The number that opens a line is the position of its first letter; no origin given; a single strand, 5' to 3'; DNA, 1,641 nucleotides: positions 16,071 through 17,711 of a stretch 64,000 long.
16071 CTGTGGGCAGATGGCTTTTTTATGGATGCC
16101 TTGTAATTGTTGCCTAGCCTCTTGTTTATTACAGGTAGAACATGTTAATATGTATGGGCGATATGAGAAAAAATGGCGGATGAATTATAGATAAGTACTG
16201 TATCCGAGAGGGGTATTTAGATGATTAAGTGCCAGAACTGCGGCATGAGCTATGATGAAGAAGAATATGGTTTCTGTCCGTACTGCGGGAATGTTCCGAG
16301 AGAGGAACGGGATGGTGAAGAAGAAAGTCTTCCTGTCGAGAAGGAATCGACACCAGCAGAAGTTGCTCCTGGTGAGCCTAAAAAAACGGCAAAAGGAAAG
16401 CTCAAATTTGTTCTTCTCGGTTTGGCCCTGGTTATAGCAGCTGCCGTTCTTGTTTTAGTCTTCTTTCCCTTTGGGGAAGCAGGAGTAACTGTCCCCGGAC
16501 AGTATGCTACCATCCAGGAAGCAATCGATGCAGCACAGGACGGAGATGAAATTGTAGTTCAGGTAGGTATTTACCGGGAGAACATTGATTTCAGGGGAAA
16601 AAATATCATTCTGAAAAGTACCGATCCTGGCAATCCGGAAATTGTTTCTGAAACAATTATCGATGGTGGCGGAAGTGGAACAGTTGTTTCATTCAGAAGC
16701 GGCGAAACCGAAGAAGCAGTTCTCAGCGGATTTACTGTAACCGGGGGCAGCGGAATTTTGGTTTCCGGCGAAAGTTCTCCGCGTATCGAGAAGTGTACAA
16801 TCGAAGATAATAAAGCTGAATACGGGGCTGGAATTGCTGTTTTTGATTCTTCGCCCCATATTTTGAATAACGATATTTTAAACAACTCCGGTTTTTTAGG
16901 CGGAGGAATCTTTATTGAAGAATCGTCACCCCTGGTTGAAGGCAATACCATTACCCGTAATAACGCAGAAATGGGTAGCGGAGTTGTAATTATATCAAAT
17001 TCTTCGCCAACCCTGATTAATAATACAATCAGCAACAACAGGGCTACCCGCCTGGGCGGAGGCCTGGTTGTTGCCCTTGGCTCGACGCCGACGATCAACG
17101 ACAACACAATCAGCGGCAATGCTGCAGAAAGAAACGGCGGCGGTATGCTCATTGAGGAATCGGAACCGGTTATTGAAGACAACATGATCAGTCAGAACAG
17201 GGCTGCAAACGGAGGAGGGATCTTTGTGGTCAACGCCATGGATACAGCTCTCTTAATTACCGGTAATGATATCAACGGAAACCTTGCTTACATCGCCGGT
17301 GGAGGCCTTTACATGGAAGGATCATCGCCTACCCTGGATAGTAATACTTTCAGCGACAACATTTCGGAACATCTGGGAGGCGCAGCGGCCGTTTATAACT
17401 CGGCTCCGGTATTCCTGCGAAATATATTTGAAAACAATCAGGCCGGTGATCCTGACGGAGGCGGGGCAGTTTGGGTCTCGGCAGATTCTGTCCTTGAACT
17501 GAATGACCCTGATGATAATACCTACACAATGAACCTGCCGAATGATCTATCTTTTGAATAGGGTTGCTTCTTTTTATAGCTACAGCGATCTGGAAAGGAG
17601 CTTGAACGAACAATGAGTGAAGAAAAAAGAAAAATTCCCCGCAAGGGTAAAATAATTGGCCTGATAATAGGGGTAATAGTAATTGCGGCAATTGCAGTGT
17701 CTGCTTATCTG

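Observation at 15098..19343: Three-gene surface module: repeat lipoprotein plus two tandem paralogous beta-helix membrane proteins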

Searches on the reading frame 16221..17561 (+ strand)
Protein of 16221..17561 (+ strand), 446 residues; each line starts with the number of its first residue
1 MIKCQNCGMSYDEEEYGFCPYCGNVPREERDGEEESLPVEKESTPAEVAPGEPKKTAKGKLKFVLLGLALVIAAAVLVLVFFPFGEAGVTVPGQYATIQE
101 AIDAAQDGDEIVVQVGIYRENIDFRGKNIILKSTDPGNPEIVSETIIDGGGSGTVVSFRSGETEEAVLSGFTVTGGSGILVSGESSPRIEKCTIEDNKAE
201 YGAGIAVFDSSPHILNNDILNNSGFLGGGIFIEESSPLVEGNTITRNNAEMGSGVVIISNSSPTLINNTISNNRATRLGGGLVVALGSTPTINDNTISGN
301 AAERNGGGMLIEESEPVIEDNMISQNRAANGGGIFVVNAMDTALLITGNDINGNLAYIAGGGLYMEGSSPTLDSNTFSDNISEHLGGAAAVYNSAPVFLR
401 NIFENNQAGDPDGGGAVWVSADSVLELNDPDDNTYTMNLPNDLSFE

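Call 3: search_protein_families(library=pfam, proteins=[window:16221-17561:+], max_evalue=0.1)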
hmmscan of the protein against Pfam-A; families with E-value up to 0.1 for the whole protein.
window:16221-17561:+ (446 aa): 8 families
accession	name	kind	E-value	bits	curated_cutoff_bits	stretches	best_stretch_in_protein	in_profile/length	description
PF13229.12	Beta_helix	-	1.3e-40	139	25.9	3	139-297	11-158/158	Right handed beta helix region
PF05048.19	NosD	-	2.6e-16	60.1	23.6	2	107-295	6-167/212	Periplasmic copper-binding protein (NosD)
PF02415.23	Chlam_PMP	-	5.8e-08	32.6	20.6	0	402-419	3-18/19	Chlamydia polymorphic membrane protein (Chlamydia_PMP) repeat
PF14592.12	Chondroitinas_B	-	9.7e-06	25.3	24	2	235-329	193-280/426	Chondroitinase B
PF24460.1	DUF7575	-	0.0036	17.1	28.5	1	3-23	5-24/28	Domain of unknown function (DUF7575)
PF13240.11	Zn_Ribbon_1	-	0.012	15.8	25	1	3-24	1-21/23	zinc-ribbon domain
PF00113.28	Enolase_C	-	0.013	15.2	21.5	1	149-186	226-263/296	Enolase, C-terminal TIM barrel domain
PF01155.25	HypA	-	0.045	14.2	28.9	1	2-34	71-104/112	Hydrogenase/urease nickel incorporation, metallochaperone, hypA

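Call 4: search_protein_families(library=ncbifam, proteins=[window:16221-17561:+], max_evalue=0.1)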
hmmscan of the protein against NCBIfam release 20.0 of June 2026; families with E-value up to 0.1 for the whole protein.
window:16221-17561:+ (446 aa): 2 families
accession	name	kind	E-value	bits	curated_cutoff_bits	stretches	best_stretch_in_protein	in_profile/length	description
TIGR03804.1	para_beta_helix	repeat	1.5e-15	56.5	19.45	4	229-274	1-43/44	parallel beta-helix repeat protein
TIGR04247.1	NosD_copper_fam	subfamily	3e-15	55.7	300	1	98-407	1-312/377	nitrous oxide reductase family maturation protein NosD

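Call 10: find_encoding_contigs(protein=window:16221-17561:+, flank=10000, max_places=6)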
Protein window:16221-17561:+ (446 aa): no gene with exactly this product is on record in the collection.

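Call 15: find_homologous_proteins(query=window:16221-17561:+, max_evalue=0.00001)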
Query window:16221-17561:+ (446 aa): 1291 proteins with E <= 0.00001 among 8000 candidates; the best 120 are listed.
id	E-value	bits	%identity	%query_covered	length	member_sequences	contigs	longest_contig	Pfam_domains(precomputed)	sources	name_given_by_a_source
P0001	3.2e-254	862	89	100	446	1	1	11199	PF13229.13,PF02415.24,PF22842.4,PF05048.20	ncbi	ncbi:MAG: right-handed parallel beta-helix repeat-containing protein [Bacillota bacterium]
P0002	6.8e-196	669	68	100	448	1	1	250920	PF13229.13,PF22842.4,PF05048.20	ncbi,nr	ncbi:MAG: right-handed parallel beta-helix repeat-containing protein [Bacillota bacterium]|nr:right-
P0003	5.2e-190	650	67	100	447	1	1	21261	PF13229.13,PF05048.20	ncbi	-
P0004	3.0e-188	644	65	100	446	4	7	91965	PF13229.13,PF05048.20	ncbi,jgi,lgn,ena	-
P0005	1.1e-187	642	66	100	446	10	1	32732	PF13229.13,PF05048.20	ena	-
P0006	2.4e-187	641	67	100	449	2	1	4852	PF13229.13,PF02415.24,PF22842.4,PF14592.13,PF05048.20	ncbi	-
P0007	2.7e-186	638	64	100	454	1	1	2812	PF13229.13,PF05048.20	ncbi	-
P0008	3.9e-186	637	67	100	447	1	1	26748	PF13229.13,PF02415.24,PF22842.4,PF14592.13,PF05048.20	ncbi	-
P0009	7.1e-186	636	66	100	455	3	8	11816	PF13229.13,PF05048.20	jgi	jgi:parallel beta-helix repeat protein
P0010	1.3e-185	636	66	99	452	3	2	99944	PF13229.13,PF05048.20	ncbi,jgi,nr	ncbi:MAG: right-handed parallel beta-helix repeat-containing protein [Bacillota bacterium]|nr:right-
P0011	5.1e-184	630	65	100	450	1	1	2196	PF13229.13,PF05048.20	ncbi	-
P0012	8.4e-184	630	66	100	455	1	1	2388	PF13229.13,PF05048.20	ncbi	-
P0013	5.7e-183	627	64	100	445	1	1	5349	PF13229.13,PF05048.20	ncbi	-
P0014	9.7e-183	626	66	100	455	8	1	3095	PF13229.13,PF05048.20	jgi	jgi:parallel beta-helix repeat protein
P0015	1.7e-182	625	64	100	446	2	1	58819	PF13229.13,PF05048.20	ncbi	ncbi:MAG: right-handed parallel beta-helix repeat-containing protein [Bacillota bacterium]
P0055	5.1e-165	568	61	99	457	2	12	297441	PF13229.13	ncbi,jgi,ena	-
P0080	1.9e-136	474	54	99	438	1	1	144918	PF13229.13,PF07602.18,PF22842.4,PF05048.20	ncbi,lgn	-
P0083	4.7e-89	317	44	100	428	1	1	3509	PF13229.13,PF13240.12,PF07602.18,PF02415.24,PF13248.12,PF05048.20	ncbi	-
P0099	1.9e-67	246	37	99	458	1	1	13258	PF13229.13,PF13240.12,PF12773.14,PF13248.12,PF05048.20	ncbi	-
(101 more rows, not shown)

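Call 16: find_encoding_contigs(protein=P0002, flank=10000, max_places=2)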
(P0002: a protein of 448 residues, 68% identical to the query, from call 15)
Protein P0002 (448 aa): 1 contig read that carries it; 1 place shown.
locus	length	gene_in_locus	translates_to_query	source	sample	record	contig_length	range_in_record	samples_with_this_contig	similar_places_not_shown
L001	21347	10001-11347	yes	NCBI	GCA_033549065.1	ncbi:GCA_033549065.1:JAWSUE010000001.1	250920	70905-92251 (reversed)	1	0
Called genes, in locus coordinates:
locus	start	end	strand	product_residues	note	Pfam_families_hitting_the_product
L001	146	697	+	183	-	PF01661:Macro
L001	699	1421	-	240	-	PF12730:ABC2_membrane_4 (faint), PF12698:ABC2_membrane_3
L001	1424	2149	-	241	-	PF24686:FLQE3_permease, PF12698:ABC2_membrane_3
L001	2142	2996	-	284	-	PF00005:ABC_tran, PF13304:AAA_21 (faint)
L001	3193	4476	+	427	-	PF07690:MFS_1, PF00083:Sugar_tr (faint)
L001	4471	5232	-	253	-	PF12679:ABC2_membrane_2, PF10920:DUF2705 (weak), PF12698:ABC2_membrane_3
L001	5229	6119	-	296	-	PF00005:ABC_tran, PF13304:AAA_21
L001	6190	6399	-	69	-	PF13396:PLDc_N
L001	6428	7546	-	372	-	-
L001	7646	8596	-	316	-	PF04463:2-thiour_desulf, PF08349:DUF1722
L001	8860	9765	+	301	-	PF27162:OB_LytA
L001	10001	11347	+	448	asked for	PF22842:Pel9A-like_beta_helix (faint), PF05048:NosD, PF13229:Beta_helix, PF05048:NosD, PF13229:Beta_helix, PF05048:NosD (weak)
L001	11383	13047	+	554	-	-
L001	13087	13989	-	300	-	PF00491:Arginase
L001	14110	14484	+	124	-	PF01022:HTH_5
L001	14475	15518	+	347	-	PF03773:ArsP_1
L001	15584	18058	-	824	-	PF01266:DAO (faint), PF07992:Pyr_redox_2, PF00070:Pyr_redox, PF02852:Pyr_redox_dim, PF00581:Rhodanese, PF01206:TusA, PF13686:DrsE_2, PF02635:DsrE (weak), +1 more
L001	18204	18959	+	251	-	PF01790:LGT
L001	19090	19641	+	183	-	PF01641:SelR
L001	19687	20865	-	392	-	PF07690:MFS_1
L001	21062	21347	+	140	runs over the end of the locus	PF01325:Fe_dep_repress, PF13412:HTH_24 (faint), PF14947:HTH_45 (faint), PF12802:MarR_2 (faint), PF02742:Fe_dep_repr_C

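Call 17: find_encoding_contigs(protein=P0080, flank=10000, max_places=2)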
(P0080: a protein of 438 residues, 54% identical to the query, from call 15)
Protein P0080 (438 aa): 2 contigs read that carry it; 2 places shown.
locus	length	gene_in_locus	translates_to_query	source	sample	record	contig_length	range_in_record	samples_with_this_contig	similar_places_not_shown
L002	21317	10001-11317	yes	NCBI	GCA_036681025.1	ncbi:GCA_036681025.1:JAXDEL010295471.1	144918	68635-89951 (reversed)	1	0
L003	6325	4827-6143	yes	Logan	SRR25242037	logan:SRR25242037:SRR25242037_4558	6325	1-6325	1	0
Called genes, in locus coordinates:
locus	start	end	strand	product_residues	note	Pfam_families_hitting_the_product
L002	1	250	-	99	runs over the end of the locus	PF00578:AhpC-TSA (weak), PF10417:1-cysPrx_C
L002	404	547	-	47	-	PF00578:AhpC-TSA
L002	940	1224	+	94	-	PF02686:GatC (weak)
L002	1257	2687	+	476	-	PF01425:Amidase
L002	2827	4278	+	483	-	PF02934:GatB_N, PF02637:GatB_Yqey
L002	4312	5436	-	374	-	-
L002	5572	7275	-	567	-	PF02734:Dak2, PF21645:FakA-like_M, PF13684:FakA-like_C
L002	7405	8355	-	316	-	PF04463:2-thiour_desulf, PF08349:DUF1722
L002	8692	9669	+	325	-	PF27162:OB_LytA, PF11604:CusF_Ec (faint)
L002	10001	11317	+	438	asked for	PF07602:DUF1565 (faint), PF22842:Pel9A-like_beta_helix (faint), PF05048:NosD, PF13229:Beta_helix, PF05048:NosD, PF13229:Beta_helix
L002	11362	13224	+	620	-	-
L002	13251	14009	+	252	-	PF01790:LGT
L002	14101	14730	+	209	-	PF01641:SelR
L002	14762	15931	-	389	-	PF07690:MFS_1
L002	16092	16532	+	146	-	PF01325:Fe_dep_repress, PF14947:HTH_45 (faint), PF09339:HTH_IclR (weak), PF02742:Fe_dep_repr_C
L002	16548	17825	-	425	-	PF13482:RNase_H_2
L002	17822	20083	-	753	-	PF00270:DEAD, PF04851:ResIII, PF00271:Helicase_C, PF22982:WHD_HRQ1, PF09369:MZB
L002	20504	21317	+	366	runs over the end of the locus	PF00037:Fer4 (faint), PF12837:Fer4_6 (faint)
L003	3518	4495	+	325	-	PF27162:OB_LytA, PF11604:CusF_Ec (faint)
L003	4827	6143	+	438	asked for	PF07602:DUF1565 (faint), PF22842:Pel9A-like_beta_helix (faint), PF05048:NosD, PF13229:Beta_helix, PF05048:NosD, PF13229:Beta_helix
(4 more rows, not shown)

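Call 18: find_encoding_contigs(protein=P0055, flank=10000, max_places=2)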
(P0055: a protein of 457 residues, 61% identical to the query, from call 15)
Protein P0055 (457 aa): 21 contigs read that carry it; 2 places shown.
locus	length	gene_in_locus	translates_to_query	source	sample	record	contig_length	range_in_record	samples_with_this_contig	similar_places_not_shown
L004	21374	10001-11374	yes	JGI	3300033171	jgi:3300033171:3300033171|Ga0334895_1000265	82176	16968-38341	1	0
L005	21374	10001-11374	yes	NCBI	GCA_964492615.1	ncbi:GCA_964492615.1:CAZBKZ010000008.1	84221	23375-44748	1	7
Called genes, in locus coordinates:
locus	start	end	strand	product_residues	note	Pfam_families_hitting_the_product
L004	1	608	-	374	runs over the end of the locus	-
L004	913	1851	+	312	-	PF01297:ZnuA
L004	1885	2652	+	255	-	PF02463:SMC_N (faint), PF00005:ABC_tran, PF13476:AAA_23 (faint), PF13304:AAA_21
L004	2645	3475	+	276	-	PF00950:ABC-3, PF01032:FecCD (faint)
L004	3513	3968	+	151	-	PF01475:FUR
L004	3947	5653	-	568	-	PF02734:Dak2, PF21645:FakA-like_M, PF13684:FakA-like_C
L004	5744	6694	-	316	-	PF04463:2-thiour_desulf, PF08349:DUF1722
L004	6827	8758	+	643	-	PF09972:DUF2207, PF20990:DUF2207_C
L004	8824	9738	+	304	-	PF11604:CusF_Ec (faint), PF27162:OB_LytA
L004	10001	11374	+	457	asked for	PF13229:Beta_helix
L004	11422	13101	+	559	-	-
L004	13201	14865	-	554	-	PF01266:DAO (faint), PF05834:Lycopene_cycl (faint), PF07992:Pyr_redox_2, PF13450:NAD_binding_8 (faint), PF13738:Pyr_redox_3 (faint), PF00070:Pyr_redox, PF02852:Pyr_redox_dim, PF00581:Rhodanese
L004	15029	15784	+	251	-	PF01790:LGT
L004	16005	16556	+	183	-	PF01641:SelR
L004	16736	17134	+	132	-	PF01325:Fe_dep_repress, PF12802:MarR_2 (weak), PF02742:Fe_dep_repr_C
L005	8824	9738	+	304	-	PF11604:CusF_Ec (faint), PF27162:OB_LytA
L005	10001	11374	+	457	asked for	PF13229:Beta_helix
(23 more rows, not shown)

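Call 21: find_related_loci(query=A1, collection=genome_contigs, flank=8000)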
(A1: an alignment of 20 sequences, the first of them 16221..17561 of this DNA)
Query A1 (446 aa) in genome_contigs; peptide patterns used: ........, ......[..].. (x = any residue, [..] = any of these).
599 stretches matched a pattern (row limit reached: there are more); 324 encode a relative of the query (tblastn E <= 1e-3); the best 80 are kept; 80 distinct loci.
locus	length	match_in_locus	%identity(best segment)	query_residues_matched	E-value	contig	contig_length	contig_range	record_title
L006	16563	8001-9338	88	1-446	0e+0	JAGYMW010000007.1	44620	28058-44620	MAG: Bacillota bacterium isolate M55B129 7, whole genome shotgun sequence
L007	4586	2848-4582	65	1-446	0e+0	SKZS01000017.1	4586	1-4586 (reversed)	MAG: Syntrophomonadaceae bacterium isolate CSSed162cmB_344 CSSed16-2cmB-101996, whole genome shotgun sequence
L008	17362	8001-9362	61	1-443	6e-172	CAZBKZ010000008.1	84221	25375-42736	MAG TPA_asm: uncultured Syntrophomonadaceae bacterium isolate SRP241341_co1_200 genome assembly, contig: NODE_366_length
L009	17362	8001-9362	61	1-443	1e-170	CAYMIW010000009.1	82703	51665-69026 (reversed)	MAG TPA_asm: uncultured Syntrophomonadaceae bacterium isolate SRP241326_co4_268 genome assembly, contig: NODE_484_length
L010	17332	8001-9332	63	1-443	8e-169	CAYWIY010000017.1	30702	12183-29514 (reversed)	MAG TPA_asm: uncultured Syntrophomonadaceae bacterium isolate binchicken_co32_447 genome assembly, contig: NODE_1899_len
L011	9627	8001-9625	63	1-443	1e-164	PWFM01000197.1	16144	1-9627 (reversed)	MAG: Syntrophomonadaceae bacterium isolate T1Sed10_36 T1-Sed10-C3401, whole genome shotgun sequence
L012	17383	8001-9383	59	1-446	4e-164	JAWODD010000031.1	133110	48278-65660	MAG: Bacillota bacterium isolate BLK5-2.bin.114 k191_634227, whole genome shotgun sequence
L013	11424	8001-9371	56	1-446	1e-150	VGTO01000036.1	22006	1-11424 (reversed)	MAG: Bacillota bacterium isolate K_DeepCast_150m_m2_056 K_DeepCast_150m_m2_056_Ga0194126_10004251, whole genome shotgun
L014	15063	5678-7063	57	1-443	1e-150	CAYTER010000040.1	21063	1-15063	MAG TPA_asm: uncultured Syntrophomonadaceae bacterium isolate binchicken_co168_36 genome assembly, contig: NODE_4505_len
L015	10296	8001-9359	58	1-443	1e-148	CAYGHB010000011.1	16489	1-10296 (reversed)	MAG TPA_asm: uncultured Syntrophomonadaceae bacterium isolate ERP113451_co2_179 genome assembly, contig: NODE_2328_lengt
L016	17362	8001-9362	54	1-446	6e-140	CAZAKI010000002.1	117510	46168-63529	MAG TPA_asm: uncultured Syntrophomonadaceae bacterium isolate binchicken_co334_126 genome assembly, contig: NODE_180_len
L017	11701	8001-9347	66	1-443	0e+0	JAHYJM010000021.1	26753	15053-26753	MAG: Bacillota bacterium isolate KA22 NODE_954_length_26822_cov_5.631766, whole genome shotgun sequence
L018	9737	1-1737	69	146-446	2e-125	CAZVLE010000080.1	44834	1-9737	MAG TPA_asm: uncultured Syntrophomonadaceae bacterium isolate SRP067234_co1_287 genome assembly, contig: k99_957330, who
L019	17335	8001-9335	64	1-446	4e-170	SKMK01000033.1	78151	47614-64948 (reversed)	MAG: Syntrophomonadaceae bacterium isolate CSSed162cmA_245 CSSed16-2cmA-131, whole genome shotgun sequence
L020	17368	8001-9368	57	1-446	5e-148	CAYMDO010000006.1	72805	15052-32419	MAG TPA_asm: uncultured Syntrophomonadaceae bacterium isolate SRP257756_co1_217 genome assembly, contig: NODE_141_length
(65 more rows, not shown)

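Call 30: search_solved_structures(query=A1, max_evalue=0.001)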
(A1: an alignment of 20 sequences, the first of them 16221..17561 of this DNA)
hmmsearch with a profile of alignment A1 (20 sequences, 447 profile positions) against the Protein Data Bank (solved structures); distinct sequences matched with E-value up to 0.001: 1.
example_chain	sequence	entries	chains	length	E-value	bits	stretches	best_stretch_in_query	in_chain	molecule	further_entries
7w5z_U2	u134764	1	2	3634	7.3e-09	37.8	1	286-445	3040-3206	Transmembrane protein, putative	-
